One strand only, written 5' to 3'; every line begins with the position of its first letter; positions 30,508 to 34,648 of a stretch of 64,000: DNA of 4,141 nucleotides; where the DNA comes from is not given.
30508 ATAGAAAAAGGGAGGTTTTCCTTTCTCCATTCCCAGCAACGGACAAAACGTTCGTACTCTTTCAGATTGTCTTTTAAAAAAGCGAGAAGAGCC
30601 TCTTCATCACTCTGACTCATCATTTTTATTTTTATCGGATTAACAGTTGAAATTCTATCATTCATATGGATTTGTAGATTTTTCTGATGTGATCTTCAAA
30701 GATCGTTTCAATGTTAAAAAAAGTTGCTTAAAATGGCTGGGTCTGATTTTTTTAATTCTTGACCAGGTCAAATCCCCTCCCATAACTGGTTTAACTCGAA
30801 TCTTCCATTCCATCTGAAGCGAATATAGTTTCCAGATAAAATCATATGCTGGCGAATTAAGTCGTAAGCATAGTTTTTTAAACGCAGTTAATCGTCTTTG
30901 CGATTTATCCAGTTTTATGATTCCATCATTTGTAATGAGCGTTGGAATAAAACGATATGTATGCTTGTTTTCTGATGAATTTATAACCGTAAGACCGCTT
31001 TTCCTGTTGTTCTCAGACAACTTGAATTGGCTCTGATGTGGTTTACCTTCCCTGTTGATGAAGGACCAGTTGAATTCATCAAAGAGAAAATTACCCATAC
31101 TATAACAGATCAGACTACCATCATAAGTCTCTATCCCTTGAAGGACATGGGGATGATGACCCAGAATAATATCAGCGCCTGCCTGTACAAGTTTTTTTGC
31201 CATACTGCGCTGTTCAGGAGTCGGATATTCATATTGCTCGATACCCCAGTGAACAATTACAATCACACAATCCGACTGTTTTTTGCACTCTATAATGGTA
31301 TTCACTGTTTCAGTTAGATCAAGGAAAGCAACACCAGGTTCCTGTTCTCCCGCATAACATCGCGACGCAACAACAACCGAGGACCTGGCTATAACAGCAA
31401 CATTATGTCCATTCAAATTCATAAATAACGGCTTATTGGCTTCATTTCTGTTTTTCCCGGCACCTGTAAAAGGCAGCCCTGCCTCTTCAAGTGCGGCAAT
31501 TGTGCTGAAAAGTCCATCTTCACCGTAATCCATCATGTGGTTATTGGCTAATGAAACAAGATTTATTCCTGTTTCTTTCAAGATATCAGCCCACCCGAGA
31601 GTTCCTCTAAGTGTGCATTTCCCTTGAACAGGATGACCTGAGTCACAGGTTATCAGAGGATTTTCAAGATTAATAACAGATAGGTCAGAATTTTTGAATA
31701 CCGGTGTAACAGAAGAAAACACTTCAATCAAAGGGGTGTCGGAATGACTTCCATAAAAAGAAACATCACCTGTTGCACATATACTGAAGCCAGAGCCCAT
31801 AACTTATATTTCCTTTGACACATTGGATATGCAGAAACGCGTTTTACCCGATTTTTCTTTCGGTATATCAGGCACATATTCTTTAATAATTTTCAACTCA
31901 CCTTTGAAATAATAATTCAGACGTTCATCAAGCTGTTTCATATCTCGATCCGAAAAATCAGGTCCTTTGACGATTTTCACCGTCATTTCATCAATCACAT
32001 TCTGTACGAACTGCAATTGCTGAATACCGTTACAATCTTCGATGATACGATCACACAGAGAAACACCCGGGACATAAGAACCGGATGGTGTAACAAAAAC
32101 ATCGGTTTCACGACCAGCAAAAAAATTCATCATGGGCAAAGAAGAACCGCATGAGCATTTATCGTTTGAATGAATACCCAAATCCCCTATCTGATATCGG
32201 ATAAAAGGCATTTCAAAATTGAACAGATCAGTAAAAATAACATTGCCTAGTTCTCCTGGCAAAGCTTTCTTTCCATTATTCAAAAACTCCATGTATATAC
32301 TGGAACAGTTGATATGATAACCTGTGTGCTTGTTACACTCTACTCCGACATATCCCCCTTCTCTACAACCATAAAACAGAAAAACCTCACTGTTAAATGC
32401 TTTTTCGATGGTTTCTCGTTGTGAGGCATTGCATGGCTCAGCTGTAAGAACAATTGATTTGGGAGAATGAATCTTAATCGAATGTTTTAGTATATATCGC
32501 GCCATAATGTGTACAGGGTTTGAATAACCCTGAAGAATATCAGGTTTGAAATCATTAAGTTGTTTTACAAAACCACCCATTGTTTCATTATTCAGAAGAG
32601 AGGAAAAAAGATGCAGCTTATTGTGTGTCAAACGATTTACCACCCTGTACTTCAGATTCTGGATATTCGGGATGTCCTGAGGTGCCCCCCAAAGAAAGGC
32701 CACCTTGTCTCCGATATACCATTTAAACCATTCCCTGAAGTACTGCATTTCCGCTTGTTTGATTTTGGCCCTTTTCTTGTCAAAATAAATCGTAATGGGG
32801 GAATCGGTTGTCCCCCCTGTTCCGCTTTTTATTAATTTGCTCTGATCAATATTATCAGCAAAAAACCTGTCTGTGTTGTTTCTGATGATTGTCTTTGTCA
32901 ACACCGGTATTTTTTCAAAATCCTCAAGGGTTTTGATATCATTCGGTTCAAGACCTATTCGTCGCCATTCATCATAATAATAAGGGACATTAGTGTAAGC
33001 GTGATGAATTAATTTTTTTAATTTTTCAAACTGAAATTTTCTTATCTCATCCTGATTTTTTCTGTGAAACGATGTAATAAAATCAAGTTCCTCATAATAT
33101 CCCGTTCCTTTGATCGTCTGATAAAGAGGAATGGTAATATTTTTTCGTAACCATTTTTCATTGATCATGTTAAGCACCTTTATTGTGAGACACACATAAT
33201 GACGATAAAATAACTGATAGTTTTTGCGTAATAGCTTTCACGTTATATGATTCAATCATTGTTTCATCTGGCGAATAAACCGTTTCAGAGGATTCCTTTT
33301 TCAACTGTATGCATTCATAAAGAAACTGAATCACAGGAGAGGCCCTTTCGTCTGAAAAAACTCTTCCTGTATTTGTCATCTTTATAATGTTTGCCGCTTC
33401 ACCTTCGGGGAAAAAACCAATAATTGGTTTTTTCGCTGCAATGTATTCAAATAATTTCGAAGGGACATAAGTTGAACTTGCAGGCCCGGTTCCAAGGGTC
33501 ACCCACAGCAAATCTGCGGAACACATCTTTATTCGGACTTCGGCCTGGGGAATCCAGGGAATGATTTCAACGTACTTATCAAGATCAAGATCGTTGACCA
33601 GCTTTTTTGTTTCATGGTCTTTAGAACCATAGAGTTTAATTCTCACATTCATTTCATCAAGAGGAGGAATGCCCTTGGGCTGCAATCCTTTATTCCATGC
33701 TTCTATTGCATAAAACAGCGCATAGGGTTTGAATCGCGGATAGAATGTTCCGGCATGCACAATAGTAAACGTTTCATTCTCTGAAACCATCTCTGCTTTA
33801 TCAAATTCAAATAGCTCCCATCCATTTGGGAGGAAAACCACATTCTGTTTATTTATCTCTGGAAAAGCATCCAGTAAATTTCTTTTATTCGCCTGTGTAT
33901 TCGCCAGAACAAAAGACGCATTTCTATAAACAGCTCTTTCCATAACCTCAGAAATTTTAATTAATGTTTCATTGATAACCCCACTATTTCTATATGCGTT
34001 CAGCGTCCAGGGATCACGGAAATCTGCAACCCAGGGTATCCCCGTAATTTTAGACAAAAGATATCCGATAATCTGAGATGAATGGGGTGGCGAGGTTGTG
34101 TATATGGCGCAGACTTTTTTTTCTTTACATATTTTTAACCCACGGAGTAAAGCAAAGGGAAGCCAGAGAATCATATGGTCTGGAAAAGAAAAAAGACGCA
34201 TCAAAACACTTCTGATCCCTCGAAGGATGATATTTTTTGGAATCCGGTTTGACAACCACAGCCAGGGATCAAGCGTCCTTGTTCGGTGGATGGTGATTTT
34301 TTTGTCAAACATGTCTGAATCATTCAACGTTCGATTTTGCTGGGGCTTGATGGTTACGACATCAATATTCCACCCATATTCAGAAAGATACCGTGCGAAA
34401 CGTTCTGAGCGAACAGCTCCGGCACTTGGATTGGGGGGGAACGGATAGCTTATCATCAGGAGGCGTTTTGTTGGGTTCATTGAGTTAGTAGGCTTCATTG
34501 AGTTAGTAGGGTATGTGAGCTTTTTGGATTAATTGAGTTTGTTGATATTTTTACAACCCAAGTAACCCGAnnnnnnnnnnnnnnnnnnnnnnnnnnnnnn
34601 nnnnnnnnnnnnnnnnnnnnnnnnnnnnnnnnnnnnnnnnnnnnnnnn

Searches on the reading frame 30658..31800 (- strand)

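Call 8: search_protein_families(library=ncbifam, proteins=[window:30658-31800:-], max_evalue=0.00001)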
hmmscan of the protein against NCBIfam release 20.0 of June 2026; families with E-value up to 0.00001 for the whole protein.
window:30658-31800:- (380 aa): 1 family
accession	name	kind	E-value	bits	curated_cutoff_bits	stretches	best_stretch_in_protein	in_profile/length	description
NF038314.1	epimerase_MslH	equivalog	9.8e-26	90.1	700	2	32-145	30-145/439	lasso peptide C-terminal Trp epimerase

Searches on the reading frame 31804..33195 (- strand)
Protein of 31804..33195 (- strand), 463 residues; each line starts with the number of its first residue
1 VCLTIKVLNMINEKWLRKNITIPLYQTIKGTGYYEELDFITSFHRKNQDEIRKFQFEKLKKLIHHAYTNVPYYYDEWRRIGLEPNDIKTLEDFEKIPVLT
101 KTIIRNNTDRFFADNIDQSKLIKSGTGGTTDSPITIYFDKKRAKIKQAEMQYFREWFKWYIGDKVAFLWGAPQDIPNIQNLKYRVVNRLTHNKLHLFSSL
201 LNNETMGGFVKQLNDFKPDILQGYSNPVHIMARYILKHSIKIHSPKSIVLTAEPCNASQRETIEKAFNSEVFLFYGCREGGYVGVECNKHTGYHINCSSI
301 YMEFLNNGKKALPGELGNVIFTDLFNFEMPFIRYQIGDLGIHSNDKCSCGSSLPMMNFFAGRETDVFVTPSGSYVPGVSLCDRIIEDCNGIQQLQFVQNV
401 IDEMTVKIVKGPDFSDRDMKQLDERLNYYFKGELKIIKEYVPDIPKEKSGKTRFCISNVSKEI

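Call 8: search_protein_families(library=ncbifam, proteins=[window:31804-33195:-], max_evalue=0.00001)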
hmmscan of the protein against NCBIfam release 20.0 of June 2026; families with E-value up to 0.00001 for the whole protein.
window:31804-33195:- (463 aa): 7 families
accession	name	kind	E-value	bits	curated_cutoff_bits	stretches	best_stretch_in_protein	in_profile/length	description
NF045666.1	DVU1553_fam_AMP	equivalog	5.3e-46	157.2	300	1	44-362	16-330/331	DVU_1553 family AMP-dependent CoA ligase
NF041878.1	paak_haloarch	equivalog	1.4e-31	109.5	700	2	246-428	203-391/427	phenylacetate--CoA ligase PaaK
TIGR02155.1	PA_CoA_ligase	equivalog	7.5e-29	100.5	646.3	2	47-141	4-98/422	phenylacetate--CoA ligase PaaK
NF053551.1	FlxY_rubin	equivalog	7.9e-29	100.6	520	2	261-438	220-395/424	flexirubin biosynthesis putative acyl-CoA ligase FlxY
TIGR02304.1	aden_form_hyp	equivalog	3.2e-18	65.9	251.9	1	205-410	175-377/430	F390 synthetase-related protein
TIGR03335.1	F390_ftsA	equivalog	1.5e-14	53.6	458.7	2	51-142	14-113/445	coenzyme F390 synthetase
NF041217.1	BagE_FevW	exception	3.8e-11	42.6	800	1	246-358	195-307/424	bagremycin/ferroverdin synthetase BagE/FevW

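Call 60: search_protein_families(library=ncbifam, proteins=[window:31804-33195:-], max_evalue=0.01)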
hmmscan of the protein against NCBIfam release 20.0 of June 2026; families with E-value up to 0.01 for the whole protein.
window:31804-33195:- (463 aa): 7 families
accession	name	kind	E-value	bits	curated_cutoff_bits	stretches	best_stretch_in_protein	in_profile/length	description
NF045666.1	DVU1553_fam_AMP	equivalog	5.3e-46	157.2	300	1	44-362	16-330/331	DVU_1553 family AMP-dependent CoA ligase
NF041878.1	paak_haloarch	equivalog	1.4e-31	109.5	700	2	246-428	203-391/427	phenylacetate--CoA ligase PaaK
TIGR02155.1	PA_CoA_ligase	equivalog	7.5e-29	100.5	646.3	2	47-141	4-98/422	phenylacetate--CoA ligase PaaK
NF053551.1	FlxY_rubin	equivalog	7.9e-29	100.6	520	2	261-438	220-395/424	flexirubin biosynthesis putative acyl-CoA ligase FlxY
TIGR02304.1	aden_form_hyp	equivalog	3.2e-18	65.9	251.9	1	205-410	175-377/430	F390 synthetase-related protein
TIGR03335.1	F390_ftsA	equivalog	1.5e-14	53.6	458.7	2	51-142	14-113/445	coenzyme F390 synthetase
NF041217.1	BagE_FevW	exception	3.8e-11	42.6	800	1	246-358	195-307/424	bagremycin/ferroverdin synthetase BagE/FevW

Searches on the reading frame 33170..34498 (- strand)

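Call 8: search_protein_families(library=ncbifam, proteins=[window:33170-34498:-], max_evalue=0.00001)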
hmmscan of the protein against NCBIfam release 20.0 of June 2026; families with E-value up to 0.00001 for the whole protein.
window:33170-34498:- (442 aa): 1 family
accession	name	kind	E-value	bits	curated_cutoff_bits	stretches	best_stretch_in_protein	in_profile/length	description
TIGR02149.1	glgA_Coryne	subfamily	2e-06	27.2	302.4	1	143-272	96-219/391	glycogen synthase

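Call 60: search_protein_families(library=ncbifam, proteins=[window:33170-34498:-], max_evalue=0.01)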
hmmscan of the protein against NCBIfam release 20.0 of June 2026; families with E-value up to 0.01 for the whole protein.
window:33170-34498:- (442 aa): 4 families
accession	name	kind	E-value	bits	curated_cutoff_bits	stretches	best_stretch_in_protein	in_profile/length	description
TIGR02149.1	glgA_Coryne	subfamily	2e-06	27.2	302.4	1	143-272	96-219/391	glycogen synthase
NF047676.1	TeichurnBiosyTuaH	equivalog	4e-05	22.7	550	1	309-409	266-361/384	teichuronic acid biosynthesis protein TuaH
NF038229.1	Glyco4_Geo_Pelo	equivalog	0.0005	19.2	400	0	177-384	93-288/338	GPMC system family 4 glycosyltransferase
TIGR04005.1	wcaL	equivalog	0.00065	18.7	537.6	1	263-433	239-405/406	colanic acid biosynthesis glycosyltransferase WcaL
